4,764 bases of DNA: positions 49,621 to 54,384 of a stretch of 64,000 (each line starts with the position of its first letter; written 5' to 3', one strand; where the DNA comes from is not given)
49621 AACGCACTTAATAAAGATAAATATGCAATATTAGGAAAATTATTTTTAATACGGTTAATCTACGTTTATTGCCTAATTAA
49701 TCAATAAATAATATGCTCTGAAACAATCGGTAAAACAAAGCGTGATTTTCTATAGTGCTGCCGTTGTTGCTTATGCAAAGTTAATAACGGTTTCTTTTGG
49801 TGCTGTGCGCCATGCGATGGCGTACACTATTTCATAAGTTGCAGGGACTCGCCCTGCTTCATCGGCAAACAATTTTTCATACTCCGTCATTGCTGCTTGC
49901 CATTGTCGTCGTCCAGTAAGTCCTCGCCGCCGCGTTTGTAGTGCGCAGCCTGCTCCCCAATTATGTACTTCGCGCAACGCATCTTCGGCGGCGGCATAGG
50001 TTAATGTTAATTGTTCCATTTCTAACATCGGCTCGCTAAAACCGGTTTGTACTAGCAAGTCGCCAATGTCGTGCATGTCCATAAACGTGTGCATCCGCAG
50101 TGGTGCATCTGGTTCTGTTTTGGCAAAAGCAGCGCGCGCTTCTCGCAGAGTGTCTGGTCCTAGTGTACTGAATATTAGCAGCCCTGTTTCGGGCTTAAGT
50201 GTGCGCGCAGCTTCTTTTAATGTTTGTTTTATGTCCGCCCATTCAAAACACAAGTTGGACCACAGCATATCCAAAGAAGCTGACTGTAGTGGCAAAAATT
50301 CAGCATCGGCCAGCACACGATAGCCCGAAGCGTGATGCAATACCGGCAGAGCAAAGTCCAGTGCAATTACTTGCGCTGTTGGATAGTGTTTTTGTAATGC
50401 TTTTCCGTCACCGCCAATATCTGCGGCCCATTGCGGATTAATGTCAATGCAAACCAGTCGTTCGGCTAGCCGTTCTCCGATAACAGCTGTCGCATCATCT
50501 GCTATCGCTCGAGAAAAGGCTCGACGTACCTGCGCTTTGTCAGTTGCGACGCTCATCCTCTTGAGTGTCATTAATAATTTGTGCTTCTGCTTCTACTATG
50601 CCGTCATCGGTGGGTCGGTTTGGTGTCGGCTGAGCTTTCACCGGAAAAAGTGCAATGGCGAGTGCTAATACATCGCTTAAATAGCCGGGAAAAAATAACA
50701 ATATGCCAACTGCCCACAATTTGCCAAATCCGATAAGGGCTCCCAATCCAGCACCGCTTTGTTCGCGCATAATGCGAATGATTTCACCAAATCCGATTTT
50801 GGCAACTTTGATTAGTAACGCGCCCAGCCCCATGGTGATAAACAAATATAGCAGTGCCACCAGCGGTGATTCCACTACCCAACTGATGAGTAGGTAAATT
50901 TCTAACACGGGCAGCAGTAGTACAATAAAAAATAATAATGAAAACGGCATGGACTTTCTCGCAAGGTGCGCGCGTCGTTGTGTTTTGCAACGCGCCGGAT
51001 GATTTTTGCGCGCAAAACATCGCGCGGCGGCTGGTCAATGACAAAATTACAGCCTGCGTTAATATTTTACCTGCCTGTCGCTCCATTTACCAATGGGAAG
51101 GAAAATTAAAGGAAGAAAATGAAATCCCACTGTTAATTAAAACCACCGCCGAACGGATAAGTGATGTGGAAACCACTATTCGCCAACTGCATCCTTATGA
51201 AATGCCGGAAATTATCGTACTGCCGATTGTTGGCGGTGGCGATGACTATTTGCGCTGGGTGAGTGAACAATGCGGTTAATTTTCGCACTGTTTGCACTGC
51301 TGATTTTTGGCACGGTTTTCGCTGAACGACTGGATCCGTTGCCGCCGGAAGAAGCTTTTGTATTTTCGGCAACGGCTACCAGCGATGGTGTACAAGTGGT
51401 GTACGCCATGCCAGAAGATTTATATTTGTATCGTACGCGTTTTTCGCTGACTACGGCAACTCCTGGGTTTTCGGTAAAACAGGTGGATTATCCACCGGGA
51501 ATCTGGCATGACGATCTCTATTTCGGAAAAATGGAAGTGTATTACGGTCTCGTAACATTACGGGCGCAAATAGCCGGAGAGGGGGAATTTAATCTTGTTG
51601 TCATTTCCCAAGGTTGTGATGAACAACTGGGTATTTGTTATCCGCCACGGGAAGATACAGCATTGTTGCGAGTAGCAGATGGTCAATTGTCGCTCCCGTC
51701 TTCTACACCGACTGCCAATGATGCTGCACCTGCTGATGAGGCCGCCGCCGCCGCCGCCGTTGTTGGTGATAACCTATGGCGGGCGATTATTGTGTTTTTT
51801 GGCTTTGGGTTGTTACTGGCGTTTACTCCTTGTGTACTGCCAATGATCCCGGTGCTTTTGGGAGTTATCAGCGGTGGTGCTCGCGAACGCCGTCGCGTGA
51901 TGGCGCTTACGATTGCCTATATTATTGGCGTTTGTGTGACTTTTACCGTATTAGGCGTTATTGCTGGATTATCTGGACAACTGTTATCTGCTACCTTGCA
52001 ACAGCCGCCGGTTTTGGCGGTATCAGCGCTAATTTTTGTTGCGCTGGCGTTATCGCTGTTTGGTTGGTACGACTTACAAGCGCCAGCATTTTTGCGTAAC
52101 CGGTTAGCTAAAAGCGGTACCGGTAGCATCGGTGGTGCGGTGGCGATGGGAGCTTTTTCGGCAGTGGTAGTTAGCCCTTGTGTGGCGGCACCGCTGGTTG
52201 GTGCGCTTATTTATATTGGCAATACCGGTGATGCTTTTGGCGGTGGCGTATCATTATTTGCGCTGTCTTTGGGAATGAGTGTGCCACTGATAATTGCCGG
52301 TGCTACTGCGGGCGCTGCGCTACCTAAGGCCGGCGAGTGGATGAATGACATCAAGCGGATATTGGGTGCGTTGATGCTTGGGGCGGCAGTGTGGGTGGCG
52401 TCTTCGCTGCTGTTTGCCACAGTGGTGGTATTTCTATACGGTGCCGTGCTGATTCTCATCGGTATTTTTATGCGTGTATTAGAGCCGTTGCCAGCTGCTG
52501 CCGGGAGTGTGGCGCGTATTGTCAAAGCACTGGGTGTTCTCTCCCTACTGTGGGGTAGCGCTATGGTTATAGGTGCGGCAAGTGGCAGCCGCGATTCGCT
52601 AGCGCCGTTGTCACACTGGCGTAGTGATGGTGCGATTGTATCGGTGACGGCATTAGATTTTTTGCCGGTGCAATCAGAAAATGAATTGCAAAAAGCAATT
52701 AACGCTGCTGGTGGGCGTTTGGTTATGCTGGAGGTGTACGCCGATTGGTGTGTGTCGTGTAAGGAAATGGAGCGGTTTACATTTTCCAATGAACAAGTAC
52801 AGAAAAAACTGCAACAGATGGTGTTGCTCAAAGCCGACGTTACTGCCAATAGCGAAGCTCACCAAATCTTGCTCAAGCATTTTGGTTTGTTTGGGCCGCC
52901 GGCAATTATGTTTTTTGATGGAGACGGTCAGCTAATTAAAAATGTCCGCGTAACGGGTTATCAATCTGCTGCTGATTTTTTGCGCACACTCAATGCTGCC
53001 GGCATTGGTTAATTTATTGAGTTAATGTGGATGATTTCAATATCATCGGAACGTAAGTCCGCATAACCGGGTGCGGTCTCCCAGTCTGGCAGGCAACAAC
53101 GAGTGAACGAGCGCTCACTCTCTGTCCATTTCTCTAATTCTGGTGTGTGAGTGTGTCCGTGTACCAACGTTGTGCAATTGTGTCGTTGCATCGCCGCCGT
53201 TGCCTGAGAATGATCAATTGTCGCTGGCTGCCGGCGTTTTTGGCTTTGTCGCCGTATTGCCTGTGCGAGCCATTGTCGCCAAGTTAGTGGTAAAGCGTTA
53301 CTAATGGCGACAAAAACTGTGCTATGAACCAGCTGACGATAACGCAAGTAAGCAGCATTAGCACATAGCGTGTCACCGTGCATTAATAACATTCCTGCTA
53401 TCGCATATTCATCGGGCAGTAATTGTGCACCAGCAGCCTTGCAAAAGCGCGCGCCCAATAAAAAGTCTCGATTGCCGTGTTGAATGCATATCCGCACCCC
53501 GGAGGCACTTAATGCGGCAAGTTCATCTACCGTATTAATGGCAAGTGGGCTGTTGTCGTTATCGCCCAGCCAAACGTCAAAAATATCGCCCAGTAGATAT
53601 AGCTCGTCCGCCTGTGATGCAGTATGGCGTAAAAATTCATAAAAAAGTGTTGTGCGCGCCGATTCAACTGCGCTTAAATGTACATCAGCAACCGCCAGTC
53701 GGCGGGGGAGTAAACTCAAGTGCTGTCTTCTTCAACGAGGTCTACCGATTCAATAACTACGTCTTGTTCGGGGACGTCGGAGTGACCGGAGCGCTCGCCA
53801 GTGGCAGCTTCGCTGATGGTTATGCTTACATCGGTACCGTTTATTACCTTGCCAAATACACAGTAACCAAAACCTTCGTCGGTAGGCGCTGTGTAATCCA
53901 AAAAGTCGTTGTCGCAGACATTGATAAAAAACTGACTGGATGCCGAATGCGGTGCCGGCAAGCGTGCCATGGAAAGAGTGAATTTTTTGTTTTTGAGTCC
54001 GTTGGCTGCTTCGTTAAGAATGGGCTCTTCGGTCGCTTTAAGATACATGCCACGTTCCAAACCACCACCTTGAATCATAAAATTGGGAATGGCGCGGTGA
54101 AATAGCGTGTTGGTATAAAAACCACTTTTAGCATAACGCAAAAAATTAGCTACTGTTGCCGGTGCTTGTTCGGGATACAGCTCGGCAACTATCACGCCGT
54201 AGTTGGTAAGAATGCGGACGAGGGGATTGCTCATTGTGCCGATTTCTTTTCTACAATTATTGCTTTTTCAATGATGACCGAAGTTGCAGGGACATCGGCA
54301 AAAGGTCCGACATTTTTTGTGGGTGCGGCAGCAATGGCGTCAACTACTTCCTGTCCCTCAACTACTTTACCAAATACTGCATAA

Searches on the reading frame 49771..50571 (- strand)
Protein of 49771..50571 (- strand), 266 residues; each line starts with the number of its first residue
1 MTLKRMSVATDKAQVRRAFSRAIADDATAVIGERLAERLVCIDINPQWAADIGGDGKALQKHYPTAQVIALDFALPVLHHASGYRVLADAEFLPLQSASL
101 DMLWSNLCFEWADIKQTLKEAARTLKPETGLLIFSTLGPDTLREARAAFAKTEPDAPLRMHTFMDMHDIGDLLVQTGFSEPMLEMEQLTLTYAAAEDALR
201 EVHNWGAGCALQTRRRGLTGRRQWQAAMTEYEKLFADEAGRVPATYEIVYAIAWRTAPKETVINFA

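Call 72: search_protein_families(library=pfam, proteins=[window:49771-50571:-], max_evalue=0.0001)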
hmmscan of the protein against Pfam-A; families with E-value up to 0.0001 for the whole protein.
window:49771-50571:- (266 aa): 2 families
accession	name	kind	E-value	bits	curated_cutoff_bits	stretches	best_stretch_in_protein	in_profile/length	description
PF08241.18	Methyltransf_11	-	3.8e-09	37.5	21.2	1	58-128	13-90/95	Methyltransferase domain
PF13649.12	Methyltransf_25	-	3.5e-06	28.1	27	1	53-127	9-95/97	Methyltransferase domain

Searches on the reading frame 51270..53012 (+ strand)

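Call 72: search_protein_families(library=pfam, proteins=[window:51270-53012:+], max_evalue=0.0001)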
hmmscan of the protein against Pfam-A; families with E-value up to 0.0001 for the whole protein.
window:51270-53012:+ (580 aa): 6 families
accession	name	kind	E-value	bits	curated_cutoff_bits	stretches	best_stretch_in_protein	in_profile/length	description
PF02683.22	DsbD_TM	-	5.9e-74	248.5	27.1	1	170-380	2-218/219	Cytochrome C biogenesis protein transmembrane domain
PF11412.14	DsbD_N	-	4.5e-22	78.7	25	1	22-132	3-116/119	Thiol:disulfide interchange protein DsbD, N-terminal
PF13899.12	Thioredoxin_7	-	2.7e-11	43.9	27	1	479-550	14-82/83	Thioredoxin-like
PF13386.12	DsbD_2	-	8.1e-10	39.4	24.9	1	176-374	2-198/199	Cytochrome C biogenesis protein transmembrane region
PF13098.12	Thioredoxin_2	-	1.8e-09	38.3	27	1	481-574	4-104/104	Thioredoxin-like domain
PF00085.26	Thioredoxin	-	2.2e-07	31.3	23.5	1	470-572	7-99/103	Thioredoxin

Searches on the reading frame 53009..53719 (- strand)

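Call 72: search_protein_families(library=pfam, proteins=[window:53009-53719:-], max_evalue=0.0001)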
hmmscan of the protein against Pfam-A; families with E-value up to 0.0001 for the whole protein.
window:53009-53719:- (236 aa): 1 family
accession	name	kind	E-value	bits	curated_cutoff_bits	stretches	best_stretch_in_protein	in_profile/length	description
PF00149.33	Metallophos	-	7.7e-05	23.6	21.5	0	8-193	4-191/191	Calcineurin-like phosphoesterase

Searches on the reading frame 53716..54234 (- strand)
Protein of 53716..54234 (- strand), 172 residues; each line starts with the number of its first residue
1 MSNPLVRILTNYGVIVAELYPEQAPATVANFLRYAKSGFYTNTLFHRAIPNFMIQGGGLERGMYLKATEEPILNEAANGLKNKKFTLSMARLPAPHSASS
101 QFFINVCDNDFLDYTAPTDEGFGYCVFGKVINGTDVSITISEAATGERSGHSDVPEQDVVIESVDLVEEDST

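Call 72: search_protein_families(library=pfam, proteins=[window:53716-54234:-], max_evalue=0.0001)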
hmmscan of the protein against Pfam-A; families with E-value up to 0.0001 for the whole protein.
window:53716-54234:- (172 aa): 1 family
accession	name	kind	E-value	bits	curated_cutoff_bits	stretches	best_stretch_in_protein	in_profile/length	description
PF00160.26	Pro_isomerase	-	4.7e-42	144.4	21.7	1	6-164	2-157/159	Cyclophilin type peptidyl-prolyl cis-trans isomerase/CLD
